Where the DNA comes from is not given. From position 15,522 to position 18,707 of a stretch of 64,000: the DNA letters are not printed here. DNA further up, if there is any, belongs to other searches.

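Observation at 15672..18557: Solitary NLR-like STAND NTPase (unknown N-domain, NACHT, HEAT, LRR) in a low-GC island: candidate single-gene antiphage or abortive-infection system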

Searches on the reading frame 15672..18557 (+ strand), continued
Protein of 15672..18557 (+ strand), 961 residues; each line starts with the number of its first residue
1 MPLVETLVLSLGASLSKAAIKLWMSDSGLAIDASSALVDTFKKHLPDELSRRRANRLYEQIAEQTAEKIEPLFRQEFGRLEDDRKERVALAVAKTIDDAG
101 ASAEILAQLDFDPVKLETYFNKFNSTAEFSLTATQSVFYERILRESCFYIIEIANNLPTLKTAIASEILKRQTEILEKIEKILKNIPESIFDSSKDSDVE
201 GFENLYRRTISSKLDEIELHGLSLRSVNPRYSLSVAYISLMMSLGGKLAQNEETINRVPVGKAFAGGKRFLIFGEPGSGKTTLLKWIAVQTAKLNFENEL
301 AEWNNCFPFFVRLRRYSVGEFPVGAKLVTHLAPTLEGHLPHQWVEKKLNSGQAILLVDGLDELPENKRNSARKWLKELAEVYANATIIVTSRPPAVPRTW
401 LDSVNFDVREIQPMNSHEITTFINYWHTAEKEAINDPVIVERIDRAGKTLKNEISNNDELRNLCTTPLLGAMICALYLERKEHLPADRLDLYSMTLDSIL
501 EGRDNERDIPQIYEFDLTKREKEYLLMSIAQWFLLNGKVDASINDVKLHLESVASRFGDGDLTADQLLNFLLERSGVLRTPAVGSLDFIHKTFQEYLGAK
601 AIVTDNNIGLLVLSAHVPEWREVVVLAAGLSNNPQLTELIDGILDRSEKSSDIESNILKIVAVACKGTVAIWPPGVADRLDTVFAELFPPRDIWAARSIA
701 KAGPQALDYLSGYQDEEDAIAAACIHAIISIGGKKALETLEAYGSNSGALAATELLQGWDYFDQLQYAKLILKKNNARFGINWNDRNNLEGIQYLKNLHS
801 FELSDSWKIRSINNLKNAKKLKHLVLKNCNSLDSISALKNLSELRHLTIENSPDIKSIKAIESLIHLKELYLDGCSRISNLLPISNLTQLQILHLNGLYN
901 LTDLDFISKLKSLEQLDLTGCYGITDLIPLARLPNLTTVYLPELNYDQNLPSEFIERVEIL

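Call 60: find_encoding_contigs(protein=P0003, flank=8000, max_places=1)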
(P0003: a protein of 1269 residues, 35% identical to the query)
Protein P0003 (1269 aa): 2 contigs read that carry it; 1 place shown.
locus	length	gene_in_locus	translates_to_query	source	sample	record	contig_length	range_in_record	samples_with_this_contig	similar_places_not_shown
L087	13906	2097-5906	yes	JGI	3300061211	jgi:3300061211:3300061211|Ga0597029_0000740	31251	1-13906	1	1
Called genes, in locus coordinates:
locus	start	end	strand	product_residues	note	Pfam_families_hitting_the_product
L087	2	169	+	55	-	?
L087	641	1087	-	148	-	-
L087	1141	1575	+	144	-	-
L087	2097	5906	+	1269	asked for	PF22733:NNH1, PF05729:NACHT, PF25019:LRR_R13L1-DRL21 (faint), PF12799:LRR_4 (faint), PF23952:LRR_EndoS (faint), PF25013:LRR_Zer-1 (faint), PF23247:LRR_RPS2 (faint)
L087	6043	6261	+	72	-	-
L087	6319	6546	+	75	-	-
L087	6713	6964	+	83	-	-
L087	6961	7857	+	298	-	-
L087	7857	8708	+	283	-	PF12642:TpcC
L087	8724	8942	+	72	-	-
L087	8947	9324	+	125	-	PF12648:TcpE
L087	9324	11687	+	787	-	PF05872:HerA_C (faint), PF12846:AAA_10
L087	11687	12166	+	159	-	-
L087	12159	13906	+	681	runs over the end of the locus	PF04610:TrbL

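Call 61: find_encoding_contigs(protein=P0006, flank=8000, max_places=1)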
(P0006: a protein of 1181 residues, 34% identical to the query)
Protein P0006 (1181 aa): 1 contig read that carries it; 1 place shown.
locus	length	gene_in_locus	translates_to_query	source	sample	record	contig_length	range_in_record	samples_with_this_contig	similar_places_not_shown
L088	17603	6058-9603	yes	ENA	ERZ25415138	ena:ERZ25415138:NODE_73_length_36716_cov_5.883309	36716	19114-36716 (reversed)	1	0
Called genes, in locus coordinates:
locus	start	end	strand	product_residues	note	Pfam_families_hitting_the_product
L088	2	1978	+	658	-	?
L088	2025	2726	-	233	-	-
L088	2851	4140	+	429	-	PF00291:PALP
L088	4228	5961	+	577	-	PF01266:DAO (faint), PF00890:FAD_binding_2 (weak), PF21162:ETFQO_UQ-bd, PF05187:Fer4_ETF_QO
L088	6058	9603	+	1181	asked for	PF22733:NNH1, PF05729:NACHT, PF12799:LRR_4 (faint), PF25019:LRR_R13L1-DRL21 (faint), PF23952:LRR_EndoS (faint), PF25013:LRR_Zer-1 (faint)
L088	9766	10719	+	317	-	PF26233:NicX, PF02073:Peptidase_M29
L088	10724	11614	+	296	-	PF07837:FTCD_N, PF02971:FTCD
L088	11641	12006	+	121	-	-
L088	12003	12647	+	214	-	PF00753:Lactamase_B, PF23023:Anti-Pycsar_Apyc1 (faint), PF12706:Lactamase_B_2 (weak)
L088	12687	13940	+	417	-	PF13393:tRNA-synt_His, PF00587:tRNA-synt_2b, PF03129:HGTP_anticodon (weak)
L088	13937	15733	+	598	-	PF01336:tRNA_anti-codon, PF00152:tRNA-synt_2, PF02938:GAD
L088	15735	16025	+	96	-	-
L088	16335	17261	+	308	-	PF13338:AbiEi_4 (weak), PF04480:DUF559 (weak), PF18741:MTES_1575 (weak)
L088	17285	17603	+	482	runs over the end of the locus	PF01592:NifU_N, PF03054:tRNA_Me_trans, PF20259:tRNA_Me_trans_M, PF20258:tRNA_Me_trans_C (weak)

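Call 62: find_encoding_contigs(protein=P0024, flank=8000, max_places=1)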
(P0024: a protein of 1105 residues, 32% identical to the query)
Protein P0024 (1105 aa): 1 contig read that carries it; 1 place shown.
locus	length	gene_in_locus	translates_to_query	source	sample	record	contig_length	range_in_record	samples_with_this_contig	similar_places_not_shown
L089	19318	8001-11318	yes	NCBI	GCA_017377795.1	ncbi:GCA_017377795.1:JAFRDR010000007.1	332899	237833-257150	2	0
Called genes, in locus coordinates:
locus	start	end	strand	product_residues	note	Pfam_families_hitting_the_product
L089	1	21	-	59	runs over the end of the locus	-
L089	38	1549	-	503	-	PF06738:ThrE, PF12821:ThrE_2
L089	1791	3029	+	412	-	PF04960:Glutaminase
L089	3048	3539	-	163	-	-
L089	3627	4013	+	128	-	PF01042:Ribonuc_L-PSP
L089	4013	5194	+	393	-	PF06224:AlkZ-like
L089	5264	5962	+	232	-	PF00072:Response_reg, PF00486:Trans_reg_C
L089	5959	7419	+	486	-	PF00672:HAMP, PF00512:HisKA, PF02518:HATPase_c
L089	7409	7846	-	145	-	PF11969:DcpS_C, PF01230:HIT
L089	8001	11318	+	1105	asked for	PF22733:NNH1, PF05729:NACHT, PF12799:LRR_4 (faint)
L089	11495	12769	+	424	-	PF00535:Glycos_transf_2, PF04138:GtrA_DPMS_TM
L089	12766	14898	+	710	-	PF02366:PMT (weak), PF13231:PMT_2, PF24878:YkcB_C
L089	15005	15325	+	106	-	PF12680:SnoaL_2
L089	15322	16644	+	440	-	PF06772:LtrA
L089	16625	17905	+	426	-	PF02844:GARS_N, PF01071:GARS_A, PF02843:GARS_C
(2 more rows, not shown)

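Call 63: find_encoding_contigs(protein=P0028, flank=8000, max_places=1)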
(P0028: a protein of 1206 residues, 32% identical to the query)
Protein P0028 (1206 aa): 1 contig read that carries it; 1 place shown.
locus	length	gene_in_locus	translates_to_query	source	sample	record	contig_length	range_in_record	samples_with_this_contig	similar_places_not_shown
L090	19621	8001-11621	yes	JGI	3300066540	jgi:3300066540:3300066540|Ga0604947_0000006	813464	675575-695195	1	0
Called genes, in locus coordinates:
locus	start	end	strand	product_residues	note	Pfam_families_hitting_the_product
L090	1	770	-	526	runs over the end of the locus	-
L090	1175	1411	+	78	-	PF13560:HTH_31, PF01381:HTH_3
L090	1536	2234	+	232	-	PF00486:Trans_reg_C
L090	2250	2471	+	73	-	PF13560:HTH_31, PF12844:HTH_19 (weak), PF01381:HTH_3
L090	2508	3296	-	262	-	PF01545:Cation_efflux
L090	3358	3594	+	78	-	PF02417:Chromate_transp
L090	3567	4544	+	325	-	PF02417:Chromate_transp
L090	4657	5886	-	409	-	PF18862:ApeA_NTD1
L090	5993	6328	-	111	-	-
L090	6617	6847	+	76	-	PF12728:HTH_17, PF13411:MerR_1, PF00376:MerR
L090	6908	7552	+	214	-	-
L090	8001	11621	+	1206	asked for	PF22733:NNH1, PF05729:NACHT, PF13646:HEAT_2 (faint), PF12799:LRR_4 (faint), PF23952:LRR_EndoS (faint), PF25013:LRR_Zer-1 (faint)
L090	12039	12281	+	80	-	-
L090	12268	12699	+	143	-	PF01850:PIN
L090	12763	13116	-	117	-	PF06262:Zincin_1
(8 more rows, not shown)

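Call 65: fold_search(model_id=the predicted structure, library=pdb)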
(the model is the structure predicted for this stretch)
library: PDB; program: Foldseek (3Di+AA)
matches with E <= 10: 874; with E <= 0.001: 99
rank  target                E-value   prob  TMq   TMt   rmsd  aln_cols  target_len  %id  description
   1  4kxf_F                3.2e-19  1.00  0.35  0.37  17.6       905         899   14  Crystal structure of NLRC4 reveals its autoinhibition mechanism (released 2013-07-24)
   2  4kxf_B                1.2e-18  1.00  0.35  0.37  18.3       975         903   15  Crystal structure of NLRC4 reveals its autoinhibition mechanism (released 2013-07-24)
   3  4kxf_K                2.6e-18  1.00  0.36  0.38  16.9       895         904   15  Crystal structure of NLRC4 reveals its autoinhibition mechanism (released 2013-07-24)
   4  8fw2_A                4.0e-17  1.00  0.24  0.25  27.5       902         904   16  Cryo-EM structure of full-length human NLRC4 inflammasome with C11 symmetry (released 2024-01-03)
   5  9dh3_A                5.4e-17  1.00  0.35  0.29  22.4       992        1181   13  Cryo-EM structure of NLRP3 complex with Compound C (released 2024-12-25)
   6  4kxf_P                5.7e-17  1.00  0.34  0.37  15.6       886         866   15  Crystal structure of NLRC4 reveals its autoinhibition mechanism (released 2013-07-24)
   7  4kxf_H                7.3e-17  1.00  0.36  0.39  17.1       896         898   15  Crystal structure of NLRC4 reveals its autoinhibition mechanism (released 2013-07-24)
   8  5irm_A                2.4e-16  1.00  0.39  0.47  10.6       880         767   14  Crystal structure of rabbit NOD2 in an ADP-bound state (Crystal form2) (released 2016-06-29)
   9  8fvu_B                4.1e-16  1.00  0.25  0.26  28.3       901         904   16  Cryo-EM structure of human Needle/NAIP/NLRC4 (R288A) (released 2024-01-03)
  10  8swk_A                4.8e-16  1.00  0.33  0.39  13.0       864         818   15  Cryo-EM structure of NLRP3 closed hexamer (released 2024-02-14)
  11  5irn                  5.7e-16  1.00  0.38  0.47  10.8       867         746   14  Crystal structure of rabbit NOD2 in an ADP-bound state (Crystal form1) (released 2016-06-29)
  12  5irm_C                6.8e-16  1.00  0.41  0.49  10.5       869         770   14  Crystal structure of rabbit NOD2 in an ADP-bound state (Crystal form2) (released 2016-06-29)
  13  5irl                  2.1e-15  1.00  0.34  0.43  11.6       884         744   14  Crystal structure of rabbit NOD2 SER mutant in an ADP-bound state (released 2016-06-29)
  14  8sxn_C                3.1e-15  1.00  0.34  0.39  15.8       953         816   14  Structure of NLRP3 and NEK7 complex (released 2024-02-14)
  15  8swf_A                4.0e-15  1.00  0.19  0.22  24.0       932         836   14  Cryo-EM structure of NLRP3 open octamer (released 2024-02-14)
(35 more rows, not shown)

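Call 81: search_solved_structures(query=A1, max_evalue=0.001, show_alignments=0)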
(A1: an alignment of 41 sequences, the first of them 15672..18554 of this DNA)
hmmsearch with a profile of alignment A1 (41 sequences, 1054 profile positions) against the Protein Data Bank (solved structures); distinct sequences matched with E-value up to 0.001: 266 (the best 60 are shown).
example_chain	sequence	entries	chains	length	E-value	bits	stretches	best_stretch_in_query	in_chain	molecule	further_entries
5il7_A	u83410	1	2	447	2.2e-44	154.8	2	820-1051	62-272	Rab family protein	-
6hlu_A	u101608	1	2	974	2.6e-43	151.3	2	820-1031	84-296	Rab family protein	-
8r4b_A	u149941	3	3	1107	5e-43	150.3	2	820-1031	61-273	Rab family protein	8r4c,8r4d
2omv_A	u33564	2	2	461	8.6e-41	142.9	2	816-1051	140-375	Internalin-A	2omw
2omy_A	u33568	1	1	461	9.4e-41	142.8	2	816-1050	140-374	Internalin-A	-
1o6s_A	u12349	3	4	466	6.3e-40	140.1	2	818-1049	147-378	INTERNALIN A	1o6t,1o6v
8h62_A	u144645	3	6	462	1.6e-39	138.7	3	838-973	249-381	Internalin A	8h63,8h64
2omx_A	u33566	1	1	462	3.7e-39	137.5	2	797-973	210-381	Internalin-A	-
2omt_A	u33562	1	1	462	4.5e-39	137.2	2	800-974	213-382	Internalin-A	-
2omu_A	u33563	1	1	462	4.9e-39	137.1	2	839-1010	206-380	Internalin-A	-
2omz_A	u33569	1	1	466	4.1e-38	134.1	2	806-1050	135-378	Internalin-A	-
4fmz_A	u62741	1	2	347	1.5e-35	125.6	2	786-970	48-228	Internalin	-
7crb_A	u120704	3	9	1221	1.2e-24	89.5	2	805-977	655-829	NAD+ hydrolase (NADase)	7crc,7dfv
4aw4_A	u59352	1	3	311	8.8e-24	86.6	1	821-1013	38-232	INTERNALIN B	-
4u08_A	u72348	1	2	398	1.1e-23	86.2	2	795-1012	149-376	LIC11098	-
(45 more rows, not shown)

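Call 83: search_dna_similar(query=window:15672-18554:+, collection=plasmids, mode=protein, max_evalue=1e-10, max_rows=15)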
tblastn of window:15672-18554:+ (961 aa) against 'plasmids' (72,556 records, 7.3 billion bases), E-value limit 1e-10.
Records with a match: 77; places in all: 86; records where one place covers at least 80% of the query: 1.
Best place of each record, by identity: <60% 77.
By first word of the organism name: Nostoc 19; Streptomyces 16; Acaryochloris 6; Tolypothrix 5; Synechocystis 5; Leptolyngbya 4; Calothrix 3; Embleya 2; Microchaete 2; Pseudanabaena 2; and 12 more.
By predicted mobility (MOB-suite, as given by PLSDB): non-mobilizable 43; mobilizable 22; conjugative 12.
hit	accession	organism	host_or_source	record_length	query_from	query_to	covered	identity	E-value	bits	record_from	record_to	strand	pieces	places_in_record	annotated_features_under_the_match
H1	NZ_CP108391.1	Streptomyces sp. NBC_01320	-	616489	81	896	85%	29.2%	1e-82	301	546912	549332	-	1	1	NACHT domain-containing protein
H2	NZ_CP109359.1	Streptomyces sp. NBC_01562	-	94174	194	923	76%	31.1%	2e-86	312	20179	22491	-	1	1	NACHT domain-containing protein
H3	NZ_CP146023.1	Streptomyces sp. Q6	Cell cultrue,soil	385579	202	951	78%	29.8%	7e-83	301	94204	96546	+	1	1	NACHT domain-containing protein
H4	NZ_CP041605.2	Streptomyces sp. S1D4-14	Isolated strain,Microscale soil grain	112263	194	923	76%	30.6%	7e-85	308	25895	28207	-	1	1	NACHT domain-containing protein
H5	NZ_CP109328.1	Streptomyces sp. NBC_01591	-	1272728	187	952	80%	28.6%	1e-78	289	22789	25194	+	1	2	none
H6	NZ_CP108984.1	Streptomyces sp. NBC_00726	-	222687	202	927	76%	29.4%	2e-82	300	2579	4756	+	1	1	NACHT domain-containing protein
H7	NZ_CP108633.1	Streptomyces sp. NBC_01136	-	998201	202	927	76%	29.2%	2e-84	306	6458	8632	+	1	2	NACHT domain-containing protein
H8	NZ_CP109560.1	Streptomyces sp. NBC_01384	-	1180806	202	927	76%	29.2%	2e-84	306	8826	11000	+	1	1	record has no annotation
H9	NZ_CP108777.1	Embleya sp. NBC_00896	-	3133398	56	711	68%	30.7%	4e-74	275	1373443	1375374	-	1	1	none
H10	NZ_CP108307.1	Streptomyces sp. NBC_00015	-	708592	201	913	74%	27.6%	4e-38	253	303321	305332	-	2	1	none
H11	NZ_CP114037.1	Streptomyces sp. S465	plant,whole organism,soil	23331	202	789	61%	30.8%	8e-79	289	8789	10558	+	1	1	NACHT domain-containing protein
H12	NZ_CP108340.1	Streptomyces jietaisiensis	-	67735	192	772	60%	29.3%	7e-62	238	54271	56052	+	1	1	NACHT domain-containing protein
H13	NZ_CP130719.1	Streptomyces sp. NBC_01334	-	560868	343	913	59%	26.9%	8e-45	184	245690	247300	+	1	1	hypothetical protein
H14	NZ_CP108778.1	Embleya sp. NBC_00896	-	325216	264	715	47%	33.1%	1e-50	202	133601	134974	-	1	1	NACHT domain-containing protein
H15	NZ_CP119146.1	Streptomyces sp. AM 4-1-1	Apis mellifera,cell culture,Insects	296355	202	603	42%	35.4%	1e-66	252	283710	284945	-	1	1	NACHT domain-containing protein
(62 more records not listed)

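Call 84: search_dna_similar(query=window:15672-18554:+, collection=phages, mode=protein, max_evalue=0.00001, max_rows=10)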
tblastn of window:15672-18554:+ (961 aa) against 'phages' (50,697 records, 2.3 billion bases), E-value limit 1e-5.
Records with a match: 12; places in all: 14; records where one place covers at least 80% of the query: 0.
Best place of each record, by identity: <60% 12.
By first word of the organism name: Listeria 8; Vibrio 2; Clostridium 2.
By host as written in the record: Listeria monocytogenes 8; - 2; Vibrio cyclitrophicus 10N.286.49.B11 1; Vibrio cyclitrophicus 10N.286.54.E11 1.
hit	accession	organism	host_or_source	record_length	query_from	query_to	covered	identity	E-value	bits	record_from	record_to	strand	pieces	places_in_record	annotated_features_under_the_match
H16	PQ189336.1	Vibrio phage 10N.286.49.B11_PE003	Vibrio cyclitrophicus 10N.286.49.B11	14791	268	602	35%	25.1%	2e-13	81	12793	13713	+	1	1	hypothetical protein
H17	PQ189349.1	Vibrio phage 10N.286.54.E11_PE003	Vibrio cyclitrophicus 10N.286.54.E11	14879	268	602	35%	25.1%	2e-13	81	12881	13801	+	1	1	hypothetical protein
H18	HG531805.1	Clostridium phage CDMH1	-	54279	228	607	40%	21.6%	4e-6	57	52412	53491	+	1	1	CDHM1_gp84: putative signalling/NTPase protein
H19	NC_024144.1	Clostridium phage CDMH1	-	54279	228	607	40%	21.6%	4e-6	57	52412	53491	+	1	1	CDHM1_gp84: putative signalling/NTPase protein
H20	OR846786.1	Listeria phage LM 4-11-1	Listeria monocytogenes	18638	789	943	16%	37.4%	9e-9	66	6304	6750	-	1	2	record has no annotation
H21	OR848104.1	Listeria phage LM 4-14-1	Listeria monocytogenes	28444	789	943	16%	37.4%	9e-9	66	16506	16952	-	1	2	record has no annotation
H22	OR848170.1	Listeria phage LM 4-14-1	Listeria monocytogenes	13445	789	948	17%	32.5%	1e-7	62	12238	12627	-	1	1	record has no annotation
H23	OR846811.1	Listeria phage LM 4-11-1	Listeria monocytogenes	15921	789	948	17%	32.5%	1e-7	62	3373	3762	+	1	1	record has no annotation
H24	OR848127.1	Listeria phage LM 4-14-1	Listeria monocytogenes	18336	779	943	17%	30.9%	5e-6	57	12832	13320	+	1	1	record has no annotation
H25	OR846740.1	Listeria phage LM 4-11-1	Listeria monocytogenes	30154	779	943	17%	30.9%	5e-6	57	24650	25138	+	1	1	record has no annotation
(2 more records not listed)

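Call 90: list_cluster_members(proteins=[P0001])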
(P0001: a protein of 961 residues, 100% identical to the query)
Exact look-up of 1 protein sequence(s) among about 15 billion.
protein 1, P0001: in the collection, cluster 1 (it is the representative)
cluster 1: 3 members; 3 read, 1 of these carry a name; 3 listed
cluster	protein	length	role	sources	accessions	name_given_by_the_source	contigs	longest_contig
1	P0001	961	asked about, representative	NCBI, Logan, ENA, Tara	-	strand:- start:1198 stop:4083 length:2886 start_codon:yes stop_codon:yes ...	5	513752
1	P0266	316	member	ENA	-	-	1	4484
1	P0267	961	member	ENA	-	-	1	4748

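Call 92: find_encoding_contigs(protein=P0267, flank=5000, max_places=3)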
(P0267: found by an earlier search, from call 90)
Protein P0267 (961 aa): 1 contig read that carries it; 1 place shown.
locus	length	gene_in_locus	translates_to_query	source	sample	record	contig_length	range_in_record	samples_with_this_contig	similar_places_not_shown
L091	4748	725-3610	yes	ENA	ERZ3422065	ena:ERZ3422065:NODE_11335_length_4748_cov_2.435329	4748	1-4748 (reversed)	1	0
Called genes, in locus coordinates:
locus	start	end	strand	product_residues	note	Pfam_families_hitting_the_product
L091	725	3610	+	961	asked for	PF22733:NNH1, PF24883:NPHP3_N (faint), PF23952:LRR_EndoS (faint), PF05729:NACHT, PF25019:LRR_R13L1-DRL21 (faint), PF13306:LRR_5 (weak), PF23598:LRR_14 (weak), PF12799:LRR_4 (weak)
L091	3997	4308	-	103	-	PF01381:HTH_3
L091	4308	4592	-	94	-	PF05015:HigB-like_toxin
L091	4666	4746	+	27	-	?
